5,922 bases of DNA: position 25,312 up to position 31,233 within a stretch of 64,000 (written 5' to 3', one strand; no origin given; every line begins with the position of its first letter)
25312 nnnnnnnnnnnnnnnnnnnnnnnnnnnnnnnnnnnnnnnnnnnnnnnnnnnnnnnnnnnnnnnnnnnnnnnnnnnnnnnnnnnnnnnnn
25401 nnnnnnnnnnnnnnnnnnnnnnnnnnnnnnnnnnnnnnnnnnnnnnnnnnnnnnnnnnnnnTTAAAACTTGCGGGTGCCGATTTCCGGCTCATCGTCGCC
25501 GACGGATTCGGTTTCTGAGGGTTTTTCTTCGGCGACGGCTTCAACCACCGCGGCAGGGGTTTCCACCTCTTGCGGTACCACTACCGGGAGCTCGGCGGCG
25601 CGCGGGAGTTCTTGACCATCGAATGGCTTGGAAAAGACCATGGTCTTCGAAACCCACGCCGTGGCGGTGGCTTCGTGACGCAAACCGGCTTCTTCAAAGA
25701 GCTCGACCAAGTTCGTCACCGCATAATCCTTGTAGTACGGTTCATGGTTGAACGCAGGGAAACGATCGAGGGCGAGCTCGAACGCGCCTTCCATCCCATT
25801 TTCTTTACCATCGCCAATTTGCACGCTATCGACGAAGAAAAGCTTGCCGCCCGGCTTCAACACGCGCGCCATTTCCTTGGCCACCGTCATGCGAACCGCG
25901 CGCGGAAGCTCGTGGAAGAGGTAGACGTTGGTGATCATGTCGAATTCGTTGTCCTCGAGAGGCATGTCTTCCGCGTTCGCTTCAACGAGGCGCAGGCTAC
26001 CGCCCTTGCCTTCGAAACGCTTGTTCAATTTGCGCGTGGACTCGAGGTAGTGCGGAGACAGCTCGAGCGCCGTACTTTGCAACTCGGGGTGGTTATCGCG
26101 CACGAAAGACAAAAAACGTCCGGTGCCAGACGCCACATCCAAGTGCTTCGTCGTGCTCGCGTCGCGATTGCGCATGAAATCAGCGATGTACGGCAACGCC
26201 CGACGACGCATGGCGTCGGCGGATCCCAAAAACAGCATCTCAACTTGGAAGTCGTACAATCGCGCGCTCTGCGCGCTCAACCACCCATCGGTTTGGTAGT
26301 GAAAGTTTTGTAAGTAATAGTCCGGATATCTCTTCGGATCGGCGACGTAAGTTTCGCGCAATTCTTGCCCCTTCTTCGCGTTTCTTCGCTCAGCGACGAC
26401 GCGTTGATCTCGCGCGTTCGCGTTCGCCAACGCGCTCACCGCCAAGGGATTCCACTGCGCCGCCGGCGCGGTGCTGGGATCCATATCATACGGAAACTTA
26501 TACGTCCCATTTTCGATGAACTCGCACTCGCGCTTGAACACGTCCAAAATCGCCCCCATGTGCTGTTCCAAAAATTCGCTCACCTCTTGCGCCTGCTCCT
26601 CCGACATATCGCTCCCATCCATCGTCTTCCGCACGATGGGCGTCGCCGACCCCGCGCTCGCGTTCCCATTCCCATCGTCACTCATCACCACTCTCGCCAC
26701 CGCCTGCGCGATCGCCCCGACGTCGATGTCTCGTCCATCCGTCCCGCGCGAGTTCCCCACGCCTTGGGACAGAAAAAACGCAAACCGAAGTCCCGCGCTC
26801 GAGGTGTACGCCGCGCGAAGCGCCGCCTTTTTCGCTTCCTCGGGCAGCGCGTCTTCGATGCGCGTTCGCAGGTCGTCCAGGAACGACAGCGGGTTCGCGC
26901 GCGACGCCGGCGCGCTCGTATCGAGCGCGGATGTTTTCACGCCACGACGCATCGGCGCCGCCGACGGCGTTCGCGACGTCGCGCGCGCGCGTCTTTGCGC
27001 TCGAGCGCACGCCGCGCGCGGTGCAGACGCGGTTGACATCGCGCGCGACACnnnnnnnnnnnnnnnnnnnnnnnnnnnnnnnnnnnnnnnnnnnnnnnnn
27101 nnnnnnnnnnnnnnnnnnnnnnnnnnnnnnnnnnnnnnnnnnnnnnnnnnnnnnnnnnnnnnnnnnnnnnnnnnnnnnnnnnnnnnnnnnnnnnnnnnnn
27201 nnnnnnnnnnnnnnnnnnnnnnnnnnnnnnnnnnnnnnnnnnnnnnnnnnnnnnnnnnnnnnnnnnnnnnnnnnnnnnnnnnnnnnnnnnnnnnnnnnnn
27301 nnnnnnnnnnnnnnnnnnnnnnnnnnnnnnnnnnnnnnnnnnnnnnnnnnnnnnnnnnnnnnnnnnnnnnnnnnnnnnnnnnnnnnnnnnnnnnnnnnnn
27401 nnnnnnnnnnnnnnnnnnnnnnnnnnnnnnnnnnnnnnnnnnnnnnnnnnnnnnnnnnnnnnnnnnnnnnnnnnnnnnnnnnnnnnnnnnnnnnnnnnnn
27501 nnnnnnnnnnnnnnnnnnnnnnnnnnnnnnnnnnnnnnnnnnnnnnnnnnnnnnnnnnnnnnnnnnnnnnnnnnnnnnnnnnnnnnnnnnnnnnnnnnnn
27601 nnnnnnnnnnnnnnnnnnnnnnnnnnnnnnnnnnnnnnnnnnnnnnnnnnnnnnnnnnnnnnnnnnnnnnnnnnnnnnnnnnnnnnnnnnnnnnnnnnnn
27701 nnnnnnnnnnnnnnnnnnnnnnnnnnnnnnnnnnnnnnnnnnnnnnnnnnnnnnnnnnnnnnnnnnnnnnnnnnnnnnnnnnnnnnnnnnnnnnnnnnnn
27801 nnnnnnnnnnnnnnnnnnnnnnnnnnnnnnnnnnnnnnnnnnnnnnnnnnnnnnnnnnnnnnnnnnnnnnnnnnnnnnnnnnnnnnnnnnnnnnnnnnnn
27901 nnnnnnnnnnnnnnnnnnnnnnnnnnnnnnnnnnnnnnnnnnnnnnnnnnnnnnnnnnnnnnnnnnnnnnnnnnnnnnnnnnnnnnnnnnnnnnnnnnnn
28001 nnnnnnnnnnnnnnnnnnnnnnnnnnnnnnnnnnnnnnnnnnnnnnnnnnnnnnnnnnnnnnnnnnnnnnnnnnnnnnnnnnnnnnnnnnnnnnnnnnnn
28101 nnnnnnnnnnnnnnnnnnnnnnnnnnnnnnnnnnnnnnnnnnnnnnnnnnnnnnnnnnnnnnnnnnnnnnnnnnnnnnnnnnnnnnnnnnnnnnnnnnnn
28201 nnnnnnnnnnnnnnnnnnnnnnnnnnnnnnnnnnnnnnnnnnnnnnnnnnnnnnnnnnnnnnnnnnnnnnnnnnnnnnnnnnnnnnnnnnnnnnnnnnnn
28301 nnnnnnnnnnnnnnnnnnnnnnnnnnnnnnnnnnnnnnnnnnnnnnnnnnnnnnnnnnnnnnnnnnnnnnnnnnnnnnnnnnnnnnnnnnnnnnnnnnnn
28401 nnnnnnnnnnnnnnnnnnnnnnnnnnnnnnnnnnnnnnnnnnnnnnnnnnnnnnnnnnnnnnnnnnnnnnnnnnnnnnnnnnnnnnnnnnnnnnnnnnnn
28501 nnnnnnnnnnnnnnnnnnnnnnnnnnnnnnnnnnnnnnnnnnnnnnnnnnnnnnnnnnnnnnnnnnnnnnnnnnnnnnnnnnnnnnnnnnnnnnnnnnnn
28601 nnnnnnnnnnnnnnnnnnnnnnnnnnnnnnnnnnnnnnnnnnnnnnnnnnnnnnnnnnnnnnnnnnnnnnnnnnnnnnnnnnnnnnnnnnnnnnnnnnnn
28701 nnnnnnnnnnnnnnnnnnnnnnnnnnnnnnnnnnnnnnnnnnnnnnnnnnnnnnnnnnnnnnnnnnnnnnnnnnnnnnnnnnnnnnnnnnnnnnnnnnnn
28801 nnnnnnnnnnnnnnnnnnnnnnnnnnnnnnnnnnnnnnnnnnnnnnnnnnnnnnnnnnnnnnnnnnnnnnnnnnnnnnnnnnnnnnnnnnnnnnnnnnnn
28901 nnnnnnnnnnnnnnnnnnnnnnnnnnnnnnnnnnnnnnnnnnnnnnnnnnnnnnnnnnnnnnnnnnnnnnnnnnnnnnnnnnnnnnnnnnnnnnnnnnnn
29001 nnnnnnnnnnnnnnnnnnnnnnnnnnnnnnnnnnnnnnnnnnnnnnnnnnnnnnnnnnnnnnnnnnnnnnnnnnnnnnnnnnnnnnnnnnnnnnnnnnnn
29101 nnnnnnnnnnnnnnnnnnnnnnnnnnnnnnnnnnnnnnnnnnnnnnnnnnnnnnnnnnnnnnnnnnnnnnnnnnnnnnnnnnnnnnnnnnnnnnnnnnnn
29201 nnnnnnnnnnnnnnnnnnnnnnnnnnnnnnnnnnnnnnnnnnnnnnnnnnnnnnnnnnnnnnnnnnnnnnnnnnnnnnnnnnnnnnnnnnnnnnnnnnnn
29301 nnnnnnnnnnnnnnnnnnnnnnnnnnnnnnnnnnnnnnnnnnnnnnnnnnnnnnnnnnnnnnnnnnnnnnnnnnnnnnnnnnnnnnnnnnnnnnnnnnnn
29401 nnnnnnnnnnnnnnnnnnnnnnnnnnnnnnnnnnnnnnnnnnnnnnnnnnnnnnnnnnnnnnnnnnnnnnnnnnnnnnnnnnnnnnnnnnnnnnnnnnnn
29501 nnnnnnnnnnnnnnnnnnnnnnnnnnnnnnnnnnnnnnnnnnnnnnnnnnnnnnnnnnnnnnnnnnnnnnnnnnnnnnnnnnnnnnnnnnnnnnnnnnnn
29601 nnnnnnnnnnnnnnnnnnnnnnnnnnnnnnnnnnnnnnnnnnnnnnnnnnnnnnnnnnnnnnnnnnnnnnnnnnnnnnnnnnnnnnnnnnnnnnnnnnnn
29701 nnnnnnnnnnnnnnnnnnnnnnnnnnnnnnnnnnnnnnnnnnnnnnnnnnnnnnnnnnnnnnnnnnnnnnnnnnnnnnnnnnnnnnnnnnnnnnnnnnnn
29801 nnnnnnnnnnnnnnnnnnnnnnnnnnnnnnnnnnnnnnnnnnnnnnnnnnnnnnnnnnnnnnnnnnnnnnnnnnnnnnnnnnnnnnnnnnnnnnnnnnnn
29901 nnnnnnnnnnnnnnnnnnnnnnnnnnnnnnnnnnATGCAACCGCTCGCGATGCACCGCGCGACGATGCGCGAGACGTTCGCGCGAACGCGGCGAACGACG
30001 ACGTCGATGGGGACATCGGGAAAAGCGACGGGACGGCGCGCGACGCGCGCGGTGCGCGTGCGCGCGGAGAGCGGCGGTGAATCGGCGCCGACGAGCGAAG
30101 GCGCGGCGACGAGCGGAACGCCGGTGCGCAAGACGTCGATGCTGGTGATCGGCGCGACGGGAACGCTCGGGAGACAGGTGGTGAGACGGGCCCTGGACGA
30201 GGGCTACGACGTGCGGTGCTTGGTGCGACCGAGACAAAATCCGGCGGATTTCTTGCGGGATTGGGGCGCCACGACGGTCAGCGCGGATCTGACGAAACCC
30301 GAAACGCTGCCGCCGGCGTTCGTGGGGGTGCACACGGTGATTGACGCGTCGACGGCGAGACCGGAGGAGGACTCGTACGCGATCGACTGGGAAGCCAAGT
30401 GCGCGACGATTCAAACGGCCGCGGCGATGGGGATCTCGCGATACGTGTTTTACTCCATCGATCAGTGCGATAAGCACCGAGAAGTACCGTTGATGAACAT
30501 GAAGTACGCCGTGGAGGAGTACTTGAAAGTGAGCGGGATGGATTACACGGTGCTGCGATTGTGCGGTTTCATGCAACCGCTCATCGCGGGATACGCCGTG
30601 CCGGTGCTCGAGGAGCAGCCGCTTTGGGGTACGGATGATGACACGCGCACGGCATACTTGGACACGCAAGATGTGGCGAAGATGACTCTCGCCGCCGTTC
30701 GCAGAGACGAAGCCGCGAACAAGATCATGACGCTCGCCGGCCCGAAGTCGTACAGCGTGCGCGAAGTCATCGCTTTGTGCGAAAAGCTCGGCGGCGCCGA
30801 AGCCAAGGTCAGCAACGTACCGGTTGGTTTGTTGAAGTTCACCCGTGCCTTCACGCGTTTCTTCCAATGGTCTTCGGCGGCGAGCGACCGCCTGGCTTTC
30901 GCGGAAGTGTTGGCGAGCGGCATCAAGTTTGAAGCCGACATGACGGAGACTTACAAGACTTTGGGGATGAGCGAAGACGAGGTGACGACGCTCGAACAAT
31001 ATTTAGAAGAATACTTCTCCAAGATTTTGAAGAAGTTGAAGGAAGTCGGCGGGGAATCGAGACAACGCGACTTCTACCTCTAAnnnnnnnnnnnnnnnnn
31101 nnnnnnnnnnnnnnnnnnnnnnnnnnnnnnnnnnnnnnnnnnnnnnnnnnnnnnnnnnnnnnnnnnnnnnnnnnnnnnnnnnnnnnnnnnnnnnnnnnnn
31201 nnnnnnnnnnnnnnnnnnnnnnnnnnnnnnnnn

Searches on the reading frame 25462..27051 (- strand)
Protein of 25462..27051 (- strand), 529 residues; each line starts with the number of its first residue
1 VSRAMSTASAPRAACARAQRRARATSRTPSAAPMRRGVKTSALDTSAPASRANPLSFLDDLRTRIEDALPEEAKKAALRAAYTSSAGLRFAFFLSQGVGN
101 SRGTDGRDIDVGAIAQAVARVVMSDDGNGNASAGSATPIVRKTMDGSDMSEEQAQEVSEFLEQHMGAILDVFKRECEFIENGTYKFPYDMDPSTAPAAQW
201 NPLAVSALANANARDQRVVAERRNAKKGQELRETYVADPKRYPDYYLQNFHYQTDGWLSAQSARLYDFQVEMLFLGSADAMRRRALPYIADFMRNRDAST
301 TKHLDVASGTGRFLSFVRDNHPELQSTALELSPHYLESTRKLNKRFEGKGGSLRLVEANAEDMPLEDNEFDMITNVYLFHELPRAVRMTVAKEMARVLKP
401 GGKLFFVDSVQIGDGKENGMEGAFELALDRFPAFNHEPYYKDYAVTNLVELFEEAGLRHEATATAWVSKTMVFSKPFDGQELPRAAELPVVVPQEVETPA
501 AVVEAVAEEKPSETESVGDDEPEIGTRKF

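Call 75: search_protein_families(library=pfam, proteins=[window:25462-27051:-], max_evalue=0.00001)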
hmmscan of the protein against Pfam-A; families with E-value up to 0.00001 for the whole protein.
window:25462-27051:- (529 aa): 6 families
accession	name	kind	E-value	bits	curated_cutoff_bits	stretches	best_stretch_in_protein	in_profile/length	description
PF13649.12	Methyltransf_25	-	2.8e-18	66.8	27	1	304-402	2-97/97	Methyltransferase domain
PF08241.18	Methyltransf_11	-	3.8e-18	66.4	21.2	1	304-406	1-95/95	Methyltransferase domain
PF01209.24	Ubie_methyltran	-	5.4e-12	46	20.1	1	289-412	39-157/233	ubiE/COQ5 methyltransferase family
PF08242.18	Methyltransf_12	-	6.7e-12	46.4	30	1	304-404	1-98/98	Methyltransferase domain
PF13847.12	Methyltransf_31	-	5.7e-10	39.5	27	1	299-410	3-113/145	Methyltransferase domain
PF13489.12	Methyltransf_23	-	1.1e-06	28.9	27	1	286-458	10-160/164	Methyltransferase domain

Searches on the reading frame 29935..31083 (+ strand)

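Call 53: search_protein_families(library=pfam, proteins=[window:29935-31083:+], max_evalue=0.01)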
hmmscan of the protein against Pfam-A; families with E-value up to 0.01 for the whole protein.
window:29935-31083:+ (382 aa): 3 families
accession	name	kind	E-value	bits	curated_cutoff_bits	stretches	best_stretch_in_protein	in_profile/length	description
PF05368.20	NmrA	-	1e-26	94.7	27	1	66-302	2-250/298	NmrA-like family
PF13460.12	NAD_binding_10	-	3.2e-19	69.9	27.2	1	73-256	1-182/184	NAD(P)H-binding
PF01370.27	Epimerase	-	1e-08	35.3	20.9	1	69-173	1-113/240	NAD dependent epimerase/dehydratase family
